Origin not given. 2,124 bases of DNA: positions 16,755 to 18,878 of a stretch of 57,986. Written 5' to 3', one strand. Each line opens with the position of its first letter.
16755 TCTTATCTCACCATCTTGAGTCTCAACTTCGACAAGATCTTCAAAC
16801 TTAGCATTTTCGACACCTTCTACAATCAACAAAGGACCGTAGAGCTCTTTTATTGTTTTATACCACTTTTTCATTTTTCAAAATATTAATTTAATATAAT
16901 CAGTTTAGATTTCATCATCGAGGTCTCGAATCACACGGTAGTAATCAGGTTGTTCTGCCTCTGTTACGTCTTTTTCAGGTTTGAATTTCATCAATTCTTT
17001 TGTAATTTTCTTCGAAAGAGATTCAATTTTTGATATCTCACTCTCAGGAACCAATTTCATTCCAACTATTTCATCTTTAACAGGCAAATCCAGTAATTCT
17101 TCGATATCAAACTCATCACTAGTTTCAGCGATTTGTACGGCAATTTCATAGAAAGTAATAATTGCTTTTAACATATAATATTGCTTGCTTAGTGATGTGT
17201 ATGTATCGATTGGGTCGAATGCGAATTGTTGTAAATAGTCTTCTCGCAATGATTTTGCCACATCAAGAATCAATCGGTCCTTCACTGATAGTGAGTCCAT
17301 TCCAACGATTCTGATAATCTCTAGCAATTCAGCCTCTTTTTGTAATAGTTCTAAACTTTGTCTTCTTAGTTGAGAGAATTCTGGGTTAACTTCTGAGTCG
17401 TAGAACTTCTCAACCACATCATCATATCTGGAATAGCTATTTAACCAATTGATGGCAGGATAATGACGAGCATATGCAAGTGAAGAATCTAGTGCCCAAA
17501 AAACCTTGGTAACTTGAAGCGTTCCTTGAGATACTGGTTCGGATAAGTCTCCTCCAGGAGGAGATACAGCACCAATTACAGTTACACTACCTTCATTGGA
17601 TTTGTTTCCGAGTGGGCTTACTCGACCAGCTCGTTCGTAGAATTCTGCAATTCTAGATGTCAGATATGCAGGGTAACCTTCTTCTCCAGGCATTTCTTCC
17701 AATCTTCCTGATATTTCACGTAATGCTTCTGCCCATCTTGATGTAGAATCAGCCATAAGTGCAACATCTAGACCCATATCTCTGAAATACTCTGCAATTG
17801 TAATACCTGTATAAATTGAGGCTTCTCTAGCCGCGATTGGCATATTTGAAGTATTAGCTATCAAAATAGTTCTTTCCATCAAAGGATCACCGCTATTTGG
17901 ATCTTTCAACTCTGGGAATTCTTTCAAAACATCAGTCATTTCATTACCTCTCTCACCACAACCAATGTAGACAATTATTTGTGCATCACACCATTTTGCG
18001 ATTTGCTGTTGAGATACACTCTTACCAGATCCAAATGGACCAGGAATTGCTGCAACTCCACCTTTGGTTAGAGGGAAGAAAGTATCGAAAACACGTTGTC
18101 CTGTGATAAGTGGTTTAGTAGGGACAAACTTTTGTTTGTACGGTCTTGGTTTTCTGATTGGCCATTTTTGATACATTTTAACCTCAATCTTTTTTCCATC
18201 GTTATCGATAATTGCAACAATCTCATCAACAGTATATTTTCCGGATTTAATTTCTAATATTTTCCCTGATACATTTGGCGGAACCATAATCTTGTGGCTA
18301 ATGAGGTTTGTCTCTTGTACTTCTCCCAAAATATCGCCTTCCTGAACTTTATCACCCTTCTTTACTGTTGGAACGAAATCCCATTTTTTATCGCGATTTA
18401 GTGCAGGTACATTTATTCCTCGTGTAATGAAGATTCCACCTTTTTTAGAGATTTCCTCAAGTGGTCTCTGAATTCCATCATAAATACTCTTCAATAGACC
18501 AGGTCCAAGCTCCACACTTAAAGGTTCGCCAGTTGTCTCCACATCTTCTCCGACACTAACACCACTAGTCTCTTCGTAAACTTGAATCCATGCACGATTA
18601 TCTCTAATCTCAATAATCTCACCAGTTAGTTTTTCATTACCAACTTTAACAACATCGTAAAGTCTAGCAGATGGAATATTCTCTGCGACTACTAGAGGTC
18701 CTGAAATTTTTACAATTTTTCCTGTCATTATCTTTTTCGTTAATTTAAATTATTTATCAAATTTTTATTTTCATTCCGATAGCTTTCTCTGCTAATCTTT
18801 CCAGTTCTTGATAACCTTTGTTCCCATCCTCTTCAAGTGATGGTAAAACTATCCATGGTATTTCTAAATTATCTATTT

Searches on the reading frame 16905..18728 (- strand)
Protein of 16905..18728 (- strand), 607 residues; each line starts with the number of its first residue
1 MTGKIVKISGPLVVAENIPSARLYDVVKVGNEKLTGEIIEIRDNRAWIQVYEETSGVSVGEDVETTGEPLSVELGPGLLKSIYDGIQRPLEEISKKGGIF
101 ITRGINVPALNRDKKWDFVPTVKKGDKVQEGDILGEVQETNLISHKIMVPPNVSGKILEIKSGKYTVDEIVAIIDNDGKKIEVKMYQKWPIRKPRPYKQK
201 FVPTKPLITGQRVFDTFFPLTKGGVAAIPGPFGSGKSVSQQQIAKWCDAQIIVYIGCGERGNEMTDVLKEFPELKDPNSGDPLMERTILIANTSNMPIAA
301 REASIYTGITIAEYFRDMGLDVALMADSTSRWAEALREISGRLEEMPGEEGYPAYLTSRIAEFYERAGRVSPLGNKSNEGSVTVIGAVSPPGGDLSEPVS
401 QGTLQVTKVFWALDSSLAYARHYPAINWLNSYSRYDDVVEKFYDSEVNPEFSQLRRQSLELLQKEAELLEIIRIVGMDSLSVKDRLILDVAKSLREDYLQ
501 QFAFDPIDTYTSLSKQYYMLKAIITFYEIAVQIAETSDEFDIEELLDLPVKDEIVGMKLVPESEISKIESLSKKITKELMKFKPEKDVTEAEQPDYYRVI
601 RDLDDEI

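Call 93: search_protein_families(library=pfam, proteins=[window:16905-18728:-], max_evalue=0.00001)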
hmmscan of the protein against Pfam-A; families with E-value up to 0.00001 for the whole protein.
window:16905-18728:- (607 aa): 4 families
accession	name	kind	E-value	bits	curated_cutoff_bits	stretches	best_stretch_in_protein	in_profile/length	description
PF00006.31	ATP-synt_ab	-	8.4e-75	251.5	29.5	1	210-433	1-213/213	ATP synthase alpha/beta family, nucleotide-binding domain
PF16886.11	ATP-synt_ab_Xtn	-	1.1e-35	121.6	25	1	107-192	1-88/88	ATPsynthase alpha/beta subunit barrel-sandwich domain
PF22919.1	ATP-synt_VA_C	-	1e-23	83.7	24.7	1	441-534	2-93/101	C-terminal domain of V and A type ATP synthase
PF02874.29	ATP-synt_ab_N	-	1.6e-13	51.3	20.9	1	5-67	1-69/69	ATP synthase alpha/beta family, beta-barrel domain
